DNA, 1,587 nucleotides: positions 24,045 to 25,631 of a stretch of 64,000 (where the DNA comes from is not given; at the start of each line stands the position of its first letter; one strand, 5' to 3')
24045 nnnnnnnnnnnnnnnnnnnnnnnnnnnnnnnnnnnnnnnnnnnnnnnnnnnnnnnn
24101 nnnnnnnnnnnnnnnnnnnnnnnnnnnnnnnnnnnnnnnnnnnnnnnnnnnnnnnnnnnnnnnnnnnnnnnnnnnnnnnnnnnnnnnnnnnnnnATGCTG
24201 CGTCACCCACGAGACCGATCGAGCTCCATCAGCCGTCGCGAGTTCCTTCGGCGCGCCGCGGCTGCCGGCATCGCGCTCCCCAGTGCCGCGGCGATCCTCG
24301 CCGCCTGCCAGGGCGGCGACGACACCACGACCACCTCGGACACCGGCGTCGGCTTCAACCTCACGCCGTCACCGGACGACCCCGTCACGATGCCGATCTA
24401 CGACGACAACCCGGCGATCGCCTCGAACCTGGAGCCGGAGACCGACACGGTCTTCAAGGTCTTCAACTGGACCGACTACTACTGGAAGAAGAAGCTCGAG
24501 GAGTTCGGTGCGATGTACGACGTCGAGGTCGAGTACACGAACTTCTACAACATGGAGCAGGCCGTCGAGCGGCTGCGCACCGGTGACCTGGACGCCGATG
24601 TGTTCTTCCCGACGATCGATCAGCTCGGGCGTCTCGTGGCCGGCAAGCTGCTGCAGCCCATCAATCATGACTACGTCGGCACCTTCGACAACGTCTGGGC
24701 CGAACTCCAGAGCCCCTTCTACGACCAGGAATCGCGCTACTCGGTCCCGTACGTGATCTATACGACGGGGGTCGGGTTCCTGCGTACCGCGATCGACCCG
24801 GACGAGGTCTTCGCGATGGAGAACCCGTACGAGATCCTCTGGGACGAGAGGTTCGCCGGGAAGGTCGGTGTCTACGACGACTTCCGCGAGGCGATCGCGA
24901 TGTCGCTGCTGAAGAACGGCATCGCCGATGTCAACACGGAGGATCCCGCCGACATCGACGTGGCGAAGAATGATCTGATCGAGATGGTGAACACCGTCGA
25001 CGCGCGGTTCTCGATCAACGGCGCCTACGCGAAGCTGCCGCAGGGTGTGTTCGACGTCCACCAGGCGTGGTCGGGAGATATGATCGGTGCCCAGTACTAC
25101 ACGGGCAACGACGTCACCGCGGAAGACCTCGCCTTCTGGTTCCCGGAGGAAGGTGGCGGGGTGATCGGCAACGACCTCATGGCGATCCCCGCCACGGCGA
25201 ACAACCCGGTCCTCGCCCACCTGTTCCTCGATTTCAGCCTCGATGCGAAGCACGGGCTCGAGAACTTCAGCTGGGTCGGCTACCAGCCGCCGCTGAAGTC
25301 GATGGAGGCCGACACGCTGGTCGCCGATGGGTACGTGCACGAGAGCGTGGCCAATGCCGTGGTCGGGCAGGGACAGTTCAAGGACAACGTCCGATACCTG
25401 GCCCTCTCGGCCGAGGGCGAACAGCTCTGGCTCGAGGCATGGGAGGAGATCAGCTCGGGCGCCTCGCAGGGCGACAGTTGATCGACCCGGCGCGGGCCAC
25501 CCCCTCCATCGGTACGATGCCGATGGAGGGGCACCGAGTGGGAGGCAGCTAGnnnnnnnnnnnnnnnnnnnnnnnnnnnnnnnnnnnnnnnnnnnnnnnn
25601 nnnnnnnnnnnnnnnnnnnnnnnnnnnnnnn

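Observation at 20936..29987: Polyamine-type uptake/oxidation island with three PotD/F-like TAT lipoproteins but a single, split transporter core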

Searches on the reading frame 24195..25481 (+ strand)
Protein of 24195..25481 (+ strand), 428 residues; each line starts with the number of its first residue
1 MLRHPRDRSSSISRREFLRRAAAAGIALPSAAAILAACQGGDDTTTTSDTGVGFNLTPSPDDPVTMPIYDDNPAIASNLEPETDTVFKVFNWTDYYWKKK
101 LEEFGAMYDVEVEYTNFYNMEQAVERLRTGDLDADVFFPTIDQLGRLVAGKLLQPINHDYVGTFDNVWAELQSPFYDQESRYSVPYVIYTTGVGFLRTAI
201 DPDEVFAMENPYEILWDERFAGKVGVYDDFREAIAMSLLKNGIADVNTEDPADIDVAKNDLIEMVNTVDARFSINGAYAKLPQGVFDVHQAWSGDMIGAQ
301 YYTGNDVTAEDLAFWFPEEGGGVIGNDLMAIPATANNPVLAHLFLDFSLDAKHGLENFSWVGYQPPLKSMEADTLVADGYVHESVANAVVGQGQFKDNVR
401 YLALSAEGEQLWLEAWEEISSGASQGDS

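Call 6: search_protein_families(library=pfam, proteins=[window:24195-25481:+])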
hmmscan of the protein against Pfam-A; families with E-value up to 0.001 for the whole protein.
window:24195-25481:+ (428 aa): 3 families
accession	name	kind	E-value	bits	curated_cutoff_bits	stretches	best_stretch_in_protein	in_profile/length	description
PF13416.11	SBP_bac_8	-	4.7e-18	66.4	27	1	102-374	4-269/279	Bacterial extracellular solute-binding protein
PF01547.30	SBP_bac_1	-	2.5e-09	38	26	1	95-351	8-303/307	Bacterial extracellular solute-binding protein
PF13343.11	SBP_bac_6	-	3.9e-07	30.2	24.6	1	144-352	21-206/245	Bacterial extracellular solute-binding protein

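Call 7: search_protein_families(library=ncbifam, proteins=[window:24195-25481:+])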
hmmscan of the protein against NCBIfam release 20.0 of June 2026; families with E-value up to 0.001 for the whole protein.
window:24195-25481:+ (428 aa): 3 families
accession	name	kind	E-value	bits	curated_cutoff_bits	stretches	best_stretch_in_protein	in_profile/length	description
NF007048.0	PRK09501.1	equivalog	1.1e-25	90.3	582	1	83-366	26-296/348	spermidine/putrescine ABC transporter substrate-binding protein PotD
NF007962.0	PRK10682.1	equivalog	2.5e-15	56.4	636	1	84-350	29-301/370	spermidine/putrescine ABC transporter substrate-binding protein PotF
NF041888.1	ABC_SBP_YdcS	equivalog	0.00042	19.2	725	0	142-367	94-323/379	putative ABC transporter substrate-binding protein YdcS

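Call 8: find_encoding_contigs(protein=window:24195-25481:+, flank=10000, max_places=6)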
Protein window:24195-25481:+ (428 aa): 8 contigs read that carry it; 4 places shown.
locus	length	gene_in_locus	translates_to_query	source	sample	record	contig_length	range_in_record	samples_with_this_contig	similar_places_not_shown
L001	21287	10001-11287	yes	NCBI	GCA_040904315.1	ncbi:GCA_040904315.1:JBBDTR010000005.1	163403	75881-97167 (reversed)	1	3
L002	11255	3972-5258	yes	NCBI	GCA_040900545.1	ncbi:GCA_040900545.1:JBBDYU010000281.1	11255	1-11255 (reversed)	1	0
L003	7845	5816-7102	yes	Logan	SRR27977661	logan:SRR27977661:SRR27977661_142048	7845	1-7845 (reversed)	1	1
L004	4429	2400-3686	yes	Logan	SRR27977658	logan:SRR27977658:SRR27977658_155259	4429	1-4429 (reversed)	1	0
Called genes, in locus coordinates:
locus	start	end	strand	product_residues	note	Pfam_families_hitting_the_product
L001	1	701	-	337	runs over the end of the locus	PF00005:ABC_tran, PF13304:AAA_21 (faint)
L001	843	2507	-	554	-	PF00732:GMC_oxred_N, PF05199:GMC_oxred_C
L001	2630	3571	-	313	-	PF00892:EamA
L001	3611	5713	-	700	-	PF02629:CoA_binding, PF13380:CoA_binding_2, PF13607:Succ_CoA_lig, PF08442:ATP-grasp_2 (weak), PF13549:ATP-grasp_5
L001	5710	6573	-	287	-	PF00378:ECH_1, PF16113:ECH_2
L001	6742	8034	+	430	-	PF01547:SBP_bac_1 (weak), PF13416:SBP_bac_8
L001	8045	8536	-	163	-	-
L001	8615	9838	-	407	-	PF01593:Amino_oxidase, PF13450:NAD_binding_8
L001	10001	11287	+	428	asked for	PF01547:SBP_bac_1, PF13416:SBP_bac_8, PF13343:SBP_bac_6 (weak)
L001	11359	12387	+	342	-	PF00528:BPD_transp_1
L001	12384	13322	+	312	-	PF00528:BPD_transp_1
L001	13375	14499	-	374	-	PF00005:ABC_tran, PF13304:AAA_21 (faint), PF08402:TOBE_2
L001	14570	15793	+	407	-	PF07690:MFS_1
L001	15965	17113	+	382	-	PF00355:Rieske, PF00848:Ring_hydroxyl_A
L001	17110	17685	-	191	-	PF00440:TetR_N, PF13977:TetR_C_6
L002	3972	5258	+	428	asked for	PF01547:SBP_bac_1, PF13416:SBP_bac_8, PF13343:SBP_bac_6 (weak)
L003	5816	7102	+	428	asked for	PF01547:SBP_bac_1, PF13416:SBP_bac_8, PF13343:SBP_bac_6 (weak)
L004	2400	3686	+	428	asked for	PF01547:SBP_bac_1, PF13416:SBP_bac_8, PF13343:SBP_bac_6 (weak)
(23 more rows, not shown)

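Call 15: search_solved_structures(query=window:24195-25481:+, max_evalue=0.01, show_alignments=2)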
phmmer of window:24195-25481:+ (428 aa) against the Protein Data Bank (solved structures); distinct sequences matched with E-value up to 0.01: 24.
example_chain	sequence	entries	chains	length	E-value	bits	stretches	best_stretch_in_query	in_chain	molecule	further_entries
8y5h_E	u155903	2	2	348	5.6e-23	84.8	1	85-366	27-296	Spermidine/putrescine-binding periplasmic protein | Putrescine-binding periplasmic protein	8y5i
1pot_A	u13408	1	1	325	9.8e-23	84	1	87-366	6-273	SPERMIDINE/PUTRESCINE-BINDING PROTEIN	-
1poy_1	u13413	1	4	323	9.8e-23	84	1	89-366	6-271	SPERMIDINE/PUTRESCINE-BINDING PROTEIN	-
7xjm_A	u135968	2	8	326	1.8e-22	83.1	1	88-399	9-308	Putrescine-binding periplasmic protein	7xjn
4eqb_A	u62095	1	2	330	1.3e-19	73.7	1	86-367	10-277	Spermidine/putrescine ABC superfamily ATP binding cassette transporter, binding protein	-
4gl0_A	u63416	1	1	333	2.8e-16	62.7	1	87-369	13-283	Lmo0810 protein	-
3ttl_A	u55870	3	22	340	1.3e-15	60.5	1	88-365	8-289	Polyamine transport protein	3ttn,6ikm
2v84_A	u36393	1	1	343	7e-15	58.1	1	83-365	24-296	SPERMIDINE/PUTRESCINE ABC TRANSPORTER, PERIPLASMIC BINDING PROTEIN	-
7oyx_A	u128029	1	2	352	5.4e-12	48.6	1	87-349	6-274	Putrescine-binding periplasmic protein PotF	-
7oyv_A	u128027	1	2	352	1.5e-11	47.2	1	87-349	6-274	Putrescine-binding periplasmic protein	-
7oyw_A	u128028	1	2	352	2e-11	46.8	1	87-349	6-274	Putrescine-binding periplasmic protein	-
7oyu_A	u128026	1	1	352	3e-11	46.1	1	87-349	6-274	Putrescine-binding periplasmic protein PotF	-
7oys_A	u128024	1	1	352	5.4e-11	45.3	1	87-349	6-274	Putrescine-binding periplasmic protein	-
1a99_A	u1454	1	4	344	8.2e-11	44.7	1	87-349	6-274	PUTRESCINE-BINDING PROTEIN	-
6ye0_B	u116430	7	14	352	8.7e-11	44.6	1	87-349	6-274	Putrescine-binding periplasmic protein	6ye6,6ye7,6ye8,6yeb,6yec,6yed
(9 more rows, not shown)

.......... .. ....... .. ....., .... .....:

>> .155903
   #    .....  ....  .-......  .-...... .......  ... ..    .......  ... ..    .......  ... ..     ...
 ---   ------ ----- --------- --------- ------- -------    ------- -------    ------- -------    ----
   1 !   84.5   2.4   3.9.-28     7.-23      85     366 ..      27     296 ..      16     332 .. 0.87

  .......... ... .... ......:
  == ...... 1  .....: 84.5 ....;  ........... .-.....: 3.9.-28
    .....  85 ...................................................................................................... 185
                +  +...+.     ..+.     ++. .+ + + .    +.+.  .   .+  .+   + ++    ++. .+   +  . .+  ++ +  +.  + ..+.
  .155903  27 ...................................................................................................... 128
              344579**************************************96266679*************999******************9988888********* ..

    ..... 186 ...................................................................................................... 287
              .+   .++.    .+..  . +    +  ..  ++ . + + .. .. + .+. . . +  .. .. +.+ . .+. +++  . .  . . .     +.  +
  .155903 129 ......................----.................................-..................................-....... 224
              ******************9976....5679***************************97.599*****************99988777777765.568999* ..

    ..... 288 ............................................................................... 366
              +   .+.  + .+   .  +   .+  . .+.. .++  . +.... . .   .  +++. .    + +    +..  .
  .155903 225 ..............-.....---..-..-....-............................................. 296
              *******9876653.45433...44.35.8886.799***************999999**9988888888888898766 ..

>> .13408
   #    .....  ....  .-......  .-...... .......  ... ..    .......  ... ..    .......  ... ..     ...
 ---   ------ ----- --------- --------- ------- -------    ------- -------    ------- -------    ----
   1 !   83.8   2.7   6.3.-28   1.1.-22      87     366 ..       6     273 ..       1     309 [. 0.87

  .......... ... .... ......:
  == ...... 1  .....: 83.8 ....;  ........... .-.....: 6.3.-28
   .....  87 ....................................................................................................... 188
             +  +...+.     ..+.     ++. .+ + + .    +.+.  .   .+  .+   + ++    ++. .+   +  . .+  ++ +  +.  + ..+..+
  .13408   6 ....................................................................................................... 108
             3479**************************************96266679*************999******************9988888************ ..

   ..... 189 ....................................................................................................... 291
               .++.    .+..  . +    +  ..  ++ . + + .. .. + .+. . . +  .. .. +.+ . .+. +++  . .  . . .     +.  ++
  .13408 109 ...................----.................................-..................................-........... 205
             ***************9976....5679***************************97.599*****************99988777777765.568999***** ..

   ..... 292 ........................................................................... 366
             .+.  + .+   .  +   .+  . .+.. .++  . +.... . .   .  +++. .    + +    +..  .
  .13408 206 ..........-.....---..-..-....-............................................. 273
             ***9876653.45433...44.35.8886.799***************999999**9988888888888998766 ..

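Call 20: find_homologous_proteins(query=window:24195-25481:+, max_evalue=1e-20)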
Query window:24195-25481:+ (428 aa): 1278 proteins with E <= 1e-20 among 8000 candidates; the best 120 are listed.
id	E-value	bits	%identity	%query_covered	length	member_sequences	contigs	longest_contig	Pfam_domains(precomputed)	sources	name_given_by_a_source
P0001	7.1e-291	982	100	100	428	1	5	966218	PF13416.12,PF13343.12,PF01547.31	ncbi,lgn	ncbi:MAG: spermidine/putrescine ABC transporter substrate-binding protein [Actinomycetota bacterium]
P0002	2.6e-254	862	86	100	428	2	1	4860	PF13416.12,PF13343.12,PF01547.31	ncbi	-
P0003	6.1e-237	805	81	99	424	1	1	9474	PF13416.12,PF13343.12,PF01547.31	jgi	jgi:spermidine/putrescine transport system substrate-binding protein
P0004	2.7e-204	697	70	99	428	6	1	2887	PF13416.12,PF13343.12,PF01547.31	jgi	jgi:spermidine/putrescine transport system substrate-binding protein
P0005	6.1e-184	630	62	99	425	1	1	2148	PF13416.12,PF13343.12,PF01547.31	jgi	jgi:spermidine/putrescine transport system substrate-binding protein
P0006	1.4e-182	626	64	99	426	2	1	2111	PF13416.12,PF13343.12,PF01547.31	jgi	-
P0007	2.8e-174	598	61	99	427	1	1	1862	PF13416.12,PF13343.12,PF01547.31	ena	-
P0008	1.1e-173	596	61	99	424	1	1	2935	PF13531.12,PF13416.12,PF13343.12,PF01547.31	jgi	jgi:spermidine/putrescine transport system substrate-binding protein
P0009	1.8e-173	596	61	99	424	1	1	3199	PF13531.12,PF13416.12,PF13343.12,PF01547.31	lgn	-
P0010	5.5e-173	594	62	99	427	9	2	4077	PF13416.12,PF13343.12,PF01547.31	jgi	jgi:spermidine/putrescine transport system substrate-binding protein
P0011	1.7e-172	592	60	99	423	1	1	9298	PF13416.12,PF13343.12,PF01547.31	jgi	jgi:spermidine/putrescine transport system substrate-binding protein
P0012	4.4e-172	591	60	98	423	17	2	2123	PF13416.12,PF13343.12,PF01547.31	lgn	-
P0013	1.1e-171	590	61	99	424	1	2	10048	PF13416.12,PF01547.31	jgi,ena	jgi:spermidine/putrescine transport system substrate-binding protein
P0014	1.7e-171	589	60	99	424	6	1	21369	PF13531.12,PF13416.12,PF13343.12,PF01547.31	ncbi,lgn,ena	-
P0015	4.1e-171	588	59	99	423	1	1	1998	PF13416.12,PF13343.12,PF01547.31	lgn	-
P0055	1.1e-128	448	47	99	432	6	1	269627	PF13416.12,PF13343.12,PF01547.31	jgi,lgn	jgi:spermidine/putrescine transport system substrate-binding protein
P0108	5.2e-121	423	44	99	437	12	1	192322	PF01547.31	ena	-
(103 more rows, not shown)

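Call 24: find_related_loci(query=A1, collection=genome_contigs, flank=10000)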
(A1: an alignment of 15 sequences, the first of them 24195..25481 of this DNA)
Query A1 (428 aa) in genome_contigs; peptide patterns used: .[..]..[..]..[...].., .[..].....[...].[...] (x = any residue, [..] = any of these).
398 stretches matched a pattern; 353 encode a relative of the query (tblastn E <= 1e-3); the best 80 are kept; 80 distinct loci.
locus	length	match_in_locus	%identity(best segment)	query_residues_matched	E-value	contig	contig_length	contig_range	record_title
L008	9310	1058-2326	60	1-424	5e-175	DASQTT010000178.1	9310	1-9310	MAG TPA_asm: Actinomycetota bacterium isolate SMAG_U10942 k141_1176313, whole genome shotgun sequence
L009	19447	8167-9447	49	3-424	3e-139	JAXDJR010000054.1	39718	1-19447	MAG: Actinomycetota bacterium isolate BP_576 scaffold_1352230, whole genome shotgun sequence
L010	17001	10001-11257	50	1-423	1e-136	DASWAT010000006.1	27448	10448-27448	MAG TPA_asm: Actinomycetota bacterium isolate SMAG_U2663 k141_160903, whole genome shotgun sequence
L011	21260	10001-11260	48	2-422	1e-133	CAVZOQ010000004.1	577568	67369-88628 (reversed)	MAG: uncultured Actinomycetes bacterium isolate MFD02840.bin.2.33 genome assembly, contig: contig_4276, whole genome sho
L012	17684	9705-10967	48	4-423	2e-133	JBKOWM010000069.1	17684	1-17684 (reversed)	MAG: Actinomycetota bacterium isolate GM_EKS_MAG_00017 GM_EKS_000000170769, whole genome shotgun sequence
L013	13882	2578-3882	50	1-423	2e-131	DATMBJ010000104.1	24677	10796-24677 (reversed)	MAG TPA_asm: Actinomycetota bacterium isolate SMAG_U13350 k141_207727, whole genome shotgun sequence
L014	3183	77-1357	48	1-423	7e-137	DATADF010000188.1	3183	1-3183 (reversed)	MAG TPA_asm: Actinomycetota bacterium isolate SMAG_U6743 k141_416893, whole genome shotgun sequence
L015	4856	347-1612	49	4-423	6e-133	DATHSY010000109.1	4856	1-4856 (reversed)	MAG TPA_asm: Actinomycetota bacterium isolate SMAG_U16063 k141_331244, whole genome shotgun sequence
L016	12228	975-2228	48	2-423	3e-131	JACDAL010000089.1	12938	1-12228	MAG: Actinomycetota bacterium isolate MGR_bin255 SD2897-2912_k127_3818172, whole genome shotgun sequence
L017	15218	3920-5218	50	1-421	3e-130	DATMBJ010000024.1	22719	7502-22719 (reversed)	MAG TPA_asm: Actinomycetota bacterium isolate SMAG_U13350 k141_398856, whole genome shotgun sequence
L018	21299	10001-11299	49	2-422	4e-130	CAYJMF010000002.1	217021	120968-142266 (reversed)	MAG TPA_asm: uncultured Planctomycetota bacterium isolate ERP124720_co1_188 genome assembly, contig: NODE_64_length_2170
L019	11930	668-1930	48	2-425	1e-129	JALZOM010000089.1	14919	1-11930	MAG: Actinomycetota bacterium isolate SVA bin1 SD1478-80_k127_1306921, whole genome shotgun sequence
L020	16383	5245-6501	50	2-422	1e-129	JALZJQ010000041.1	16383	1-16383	MAG: Actinomycetota bacterium isolate MOJ bin44 SC8837-39_k127_1418491, whole genome shotgun sequence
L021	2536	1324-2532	48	10-416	3e-136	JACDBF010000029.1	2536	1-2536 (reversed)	MAG: Actinomycetota bacterium isolate MGR_bin275 SD2897-2912_k127_6036530, whole genome shotgun sequence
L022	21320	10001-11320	47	1-424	4e-129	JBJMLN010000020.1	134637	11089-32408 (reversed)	MAG: Actinomycetota bacterium isolate H1_18_all_fractions_maxb_99_69_12 k255_1258975, whole genome shotgun sequence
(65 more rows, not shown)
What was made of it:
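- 24195..25481 (+): SBP2: the core-linked PotD-like Tat lipoprotein binding protein. Pocket signature WTDY-TD-DE-WGDY. More than 1,200 relatives, nearly all Actinomycetota (calls 20, 24).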
